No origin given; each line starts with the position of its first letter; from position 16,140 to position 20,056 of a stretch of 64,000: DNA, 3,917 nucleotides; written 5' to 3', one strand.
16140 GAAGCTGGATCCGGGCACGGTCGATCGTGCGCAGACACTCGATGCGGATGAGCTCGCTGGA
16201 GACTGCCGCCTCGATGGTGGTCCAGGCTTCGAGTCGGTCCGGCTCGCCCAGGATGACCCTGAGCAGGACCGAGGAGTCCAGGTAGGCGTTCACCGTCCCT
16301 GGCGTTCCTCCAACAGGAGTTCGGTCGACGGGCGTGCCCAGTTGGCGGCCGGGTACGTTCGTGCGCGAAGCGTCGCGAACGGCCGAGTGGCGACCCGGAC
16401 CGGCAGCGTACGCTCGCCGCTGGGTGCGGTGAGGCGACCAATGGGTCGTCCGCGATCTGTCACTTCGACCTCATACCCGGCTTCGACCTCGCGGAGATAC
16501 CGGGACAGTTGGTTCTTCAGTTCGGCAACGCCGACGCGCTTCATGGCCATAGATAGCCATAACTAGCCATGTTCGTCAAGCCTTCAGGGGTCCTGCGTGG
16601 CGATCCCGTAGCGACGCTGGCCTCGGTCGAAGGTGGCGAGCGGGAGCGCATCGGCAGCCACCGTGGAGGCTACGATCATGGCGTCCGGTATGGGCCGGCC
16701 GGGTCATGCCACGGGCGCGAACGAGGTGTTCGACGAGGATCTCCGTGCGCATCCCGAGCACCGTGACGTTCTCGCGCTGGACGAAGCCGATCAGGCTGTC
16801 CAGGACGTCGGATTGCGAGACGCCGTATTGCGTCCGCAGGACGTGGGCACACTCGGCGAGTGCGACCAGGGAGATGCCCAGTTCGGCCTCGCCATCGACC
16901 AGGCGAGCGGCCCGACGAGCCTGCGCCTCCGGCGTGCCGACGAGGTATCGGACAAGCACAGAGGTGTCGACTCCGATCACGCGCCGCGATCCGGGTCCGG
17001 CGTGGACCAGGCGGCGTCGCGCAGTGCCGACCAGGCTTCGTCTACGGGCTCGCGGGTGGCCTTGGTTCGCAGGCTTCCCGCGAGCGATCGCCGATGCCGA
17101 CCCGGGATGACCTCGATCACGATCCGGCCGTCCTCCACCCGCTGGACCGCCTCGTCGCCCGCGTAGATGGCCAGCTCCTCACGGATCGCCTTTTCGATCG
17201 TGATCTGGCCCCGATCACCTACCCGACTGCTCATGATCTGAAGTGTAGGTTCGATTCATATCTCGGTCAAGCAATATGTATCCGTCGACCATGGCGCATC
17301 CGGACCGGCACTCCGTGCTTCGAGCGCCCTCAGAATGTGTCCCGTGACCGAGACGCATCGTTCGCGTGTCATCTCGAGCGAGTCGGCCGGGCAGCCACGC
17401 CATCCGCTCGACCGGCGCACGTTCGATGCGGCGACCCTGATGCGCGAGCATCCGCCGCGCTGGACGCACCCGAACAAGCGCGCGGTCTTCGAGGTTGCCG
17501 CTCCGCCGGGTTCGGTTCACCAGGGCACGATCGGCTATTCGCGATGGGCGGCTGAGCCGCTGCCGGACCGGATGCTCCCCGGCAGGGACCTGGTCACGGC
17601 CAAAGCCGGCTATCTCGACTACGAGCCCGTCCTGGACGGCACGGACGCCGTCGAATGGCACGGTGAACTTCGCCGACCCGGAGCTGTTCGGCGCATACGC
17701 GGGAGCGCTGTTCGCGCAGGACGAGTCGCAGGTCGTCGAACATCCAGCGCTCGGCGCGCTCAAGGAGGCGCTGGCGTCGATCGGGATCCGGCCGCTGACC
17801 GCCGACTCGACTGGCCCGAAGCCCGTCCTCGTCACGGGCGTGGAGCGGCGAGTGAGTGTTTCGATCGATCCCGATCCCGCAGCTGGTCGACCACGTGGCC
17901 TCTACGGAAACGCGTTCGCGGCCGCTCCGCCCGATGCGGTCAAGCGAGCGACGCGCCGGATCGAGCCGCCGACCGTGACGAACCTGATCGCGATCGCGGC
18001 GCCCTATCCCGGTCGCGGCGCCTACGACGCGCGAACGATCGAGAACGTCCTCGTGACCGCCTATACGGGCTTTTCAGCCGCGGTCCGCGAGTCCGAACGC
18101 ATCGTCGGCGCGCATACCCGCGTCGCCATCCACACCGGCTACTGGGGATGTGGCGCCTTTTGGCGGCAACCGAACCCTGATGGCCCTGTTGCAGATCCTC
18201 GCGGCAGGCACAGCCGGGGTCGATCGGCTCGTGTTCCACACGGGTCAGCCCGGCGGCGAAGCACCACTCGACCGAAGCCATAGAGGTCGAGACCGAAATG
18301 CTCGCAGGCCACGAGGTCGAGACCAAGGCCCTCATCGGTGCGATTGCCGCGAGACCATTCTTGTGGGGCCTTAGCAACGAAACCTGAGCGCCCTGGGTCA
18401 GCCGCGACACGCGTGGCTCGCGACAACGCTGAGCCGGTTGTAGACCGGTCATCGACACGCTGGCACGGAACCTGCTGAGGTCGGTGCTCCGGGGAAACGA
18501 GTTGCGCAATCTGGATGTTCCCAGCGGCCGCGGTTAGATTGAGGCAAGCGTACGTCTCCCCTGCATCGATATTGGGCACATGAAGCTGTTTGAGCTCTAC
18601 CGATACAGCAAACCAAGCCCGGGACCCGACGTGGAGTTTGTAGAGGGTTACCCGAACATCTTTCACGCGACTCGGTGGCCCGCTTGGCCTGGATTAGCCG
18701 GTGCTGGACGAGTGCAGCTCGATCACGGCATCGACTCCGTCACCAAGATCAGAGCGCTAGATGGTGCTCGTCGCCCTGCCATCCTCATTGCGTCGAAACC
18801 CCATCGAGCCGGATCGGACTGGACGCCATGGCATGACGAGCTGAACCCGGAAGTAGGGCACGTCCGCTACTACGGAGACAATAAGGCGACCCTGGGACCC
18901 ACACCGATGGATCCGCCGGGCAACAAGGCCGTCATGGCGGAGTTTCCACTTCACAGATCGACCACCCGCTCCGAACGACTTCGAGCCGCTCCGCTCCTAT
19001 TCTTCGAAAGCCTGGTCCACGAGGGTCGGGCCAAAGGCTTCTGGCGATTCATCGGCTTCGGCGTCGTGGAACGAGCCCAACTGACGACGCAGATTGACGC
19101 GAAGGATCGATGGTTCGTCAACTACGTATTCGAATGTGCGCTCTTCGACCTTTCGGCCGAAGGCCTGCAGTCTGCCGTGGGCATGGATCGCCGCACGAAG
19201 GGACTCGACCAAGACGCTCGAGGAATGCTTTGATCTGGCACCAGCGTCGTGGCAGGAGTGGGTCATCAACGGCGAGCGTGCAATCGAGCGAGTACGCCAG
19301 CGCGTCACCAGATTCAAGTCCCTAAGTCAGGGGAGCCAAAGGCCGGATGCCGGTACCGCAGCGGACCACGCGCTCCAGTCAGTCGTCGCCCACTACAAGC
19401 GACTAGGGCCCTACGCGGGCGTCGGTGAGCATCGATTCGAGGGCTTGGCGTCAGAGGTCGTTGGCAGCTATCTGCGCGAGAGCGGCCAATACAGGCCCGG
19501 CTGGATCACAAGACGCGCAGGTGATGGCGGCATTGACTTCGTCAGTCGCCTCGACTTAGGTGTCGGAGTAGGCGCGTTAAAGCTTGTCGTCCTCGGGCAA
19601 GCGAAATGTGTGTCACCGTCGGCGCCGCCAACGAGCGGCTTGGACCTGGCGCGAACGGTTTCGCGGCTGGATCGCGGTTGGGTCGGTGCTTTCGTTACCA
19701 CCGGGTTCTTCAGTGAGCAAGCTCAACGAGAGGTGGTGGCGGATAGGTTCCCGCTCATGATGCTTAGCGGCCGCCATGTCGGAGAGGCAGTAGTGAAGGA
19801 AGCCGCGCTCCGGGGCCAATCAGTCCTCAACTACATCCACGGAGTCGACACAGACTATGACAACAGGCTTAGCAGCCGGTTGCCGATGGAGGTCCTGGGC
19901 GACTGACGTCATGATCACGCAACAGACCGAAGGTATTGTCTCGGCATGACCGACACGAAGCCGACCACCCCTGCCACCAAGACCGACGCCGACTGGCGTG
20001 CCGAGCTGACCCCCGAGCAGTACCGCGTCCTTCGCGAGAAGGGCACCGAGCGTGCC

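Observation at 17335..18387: Canonical (eukaryote-type) PARG-like glycohydrolase with a QDE catalytic variant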

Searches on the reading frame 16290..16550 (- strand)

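Call 48: search_protein_families(library=pfam, proteins=[window:16290-16550:-], max_evalue=0.01)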
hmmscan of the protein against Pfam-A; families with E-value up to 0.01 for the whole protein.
window:16290-16550:- (86 aa): 1 family
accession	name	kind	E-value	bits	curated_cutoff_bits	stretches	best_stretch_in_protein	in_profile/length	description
PF02604.26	PhdYeFM_antitox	-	9.1e-08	32.2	29.8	1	3-43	1-42/74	Antitoxin Phd_YefM, type II toxin-antitoxin system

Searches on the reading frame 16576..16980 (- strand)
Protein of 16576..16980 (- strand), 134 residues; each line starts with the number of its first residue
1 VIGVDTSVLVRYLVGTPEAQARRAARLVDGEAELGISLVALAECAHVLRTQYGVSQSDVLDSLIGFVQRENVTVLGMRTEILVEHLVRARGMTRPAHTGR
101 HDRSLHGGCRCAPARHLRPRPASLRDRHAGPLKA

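Call 48: search_protein_families(library=pfam, proteins=[window:16576-16980:-], max_evalue=0.01)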
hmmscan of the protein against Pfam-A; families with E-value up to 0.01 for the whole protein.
window:16576-16980:- (134 aa): 1 family
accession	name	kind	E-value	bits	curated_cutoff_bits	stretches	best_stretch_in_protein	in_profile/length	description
PF01850.27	PIN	-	2.9e-05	25.1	23.6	1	4-50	3-47/120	PIN domain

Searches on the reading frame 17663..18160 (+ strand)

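Call 8: search_protein_families(library=pfam, proteins=[window:17663-18160:+], max_evalue=1)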
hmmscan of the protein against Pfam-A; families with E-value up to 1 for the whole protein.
window:17663-18160:+ (166 aa): 1 family
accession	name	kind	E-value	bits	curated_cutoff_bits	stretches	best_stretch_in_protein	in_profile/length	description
PF05028.20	PARG_cat_C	-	3.4e-06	27.2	26.3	1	104-166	113-173/207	Poly (ADP-ribose) glycohydrolase (PARG), Macro domain fold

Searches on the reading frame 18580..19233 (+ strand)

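Call 48: search_protein_families(library=pfam, proteins=[window:18580-19233:+], max_evalue=0.01)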
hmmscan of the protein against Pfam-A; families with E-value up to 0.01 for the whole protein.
window:18580-19233:+ (217 aa): 1 family
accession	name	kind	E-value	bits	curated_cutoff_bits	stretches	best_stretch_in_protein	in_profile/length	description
PF18062.7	RE_AspBHI_N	-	1.5e-14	54.4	27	1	46-192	10-153/185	Restriction endonuclease AspBHI N-terminal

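Call 49: search_protein_families(library=padloc, proteins=[window:18580-19233:+], max_evalue=0.01)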
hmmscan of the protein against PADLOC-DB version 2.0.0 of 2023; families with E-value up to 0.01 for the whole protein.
window:18580-19233:+ (217 aa): 2 families
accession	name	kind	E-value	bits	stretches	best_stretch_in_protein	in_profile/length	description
PDLC03206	mREase_II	-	5.5e-52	174.8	1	3-196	7-195/434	Type II methyl-directed restriction enzyme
PDLC03203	mREase_II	-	1.4e-05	22.5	1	82-167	68-149/393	Type II methyl-directed restriction enzyme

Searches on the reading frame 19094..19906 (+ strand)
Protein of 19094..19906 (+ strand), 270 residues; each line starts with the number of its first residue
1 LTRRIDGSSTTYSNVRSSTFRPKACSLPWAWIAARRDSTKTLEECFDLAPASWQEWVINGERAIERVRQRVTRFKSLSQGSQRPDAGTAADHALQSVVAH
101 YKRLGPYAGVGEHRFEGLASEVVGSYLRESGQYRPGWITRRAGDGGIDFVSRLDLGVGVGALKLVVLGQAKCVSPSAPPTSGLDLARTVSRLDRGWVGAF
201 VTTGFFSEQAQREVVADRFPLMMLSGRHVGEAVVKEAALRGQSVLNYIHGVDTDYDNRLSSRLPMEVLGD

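Call 48: search_protein_families(library=pfam, proteins=[window:19094-19906:+], max_evalue=0.01)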
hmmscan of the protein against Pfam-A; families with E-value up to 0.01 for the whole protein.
window:19094-19906:+ (270 aa): 1 family
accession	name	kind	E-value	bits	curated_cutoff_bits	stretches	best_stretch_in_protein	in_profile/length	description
PF04471.18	Mrr_cat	-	2.8e-05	24.6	21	1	121-216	11-99/115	Restriction endonuclease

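Call 49: search_protein_families(library=padloc, proteins=[window:19094-19906:+], max_evalue=0.01)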
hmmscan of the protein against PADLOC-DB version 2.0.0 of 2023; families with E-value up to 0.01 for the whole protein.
window:19094-19906:+ (270 aa): 3 families
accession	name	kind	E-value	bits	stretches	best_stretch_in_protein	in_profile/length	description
PDLC03206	mREase_II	-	2.6e-68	228.5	1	27-268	197-432/434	Type II methyl-directed restriction enzyme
PDLC03203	mREase_II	-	2.5e-17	61.2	1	27-247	183-385/393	Type II methyl-directed restriction enzyme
PDLC04806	PDC-S02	-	0.00066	17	1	138-233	208-300/324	-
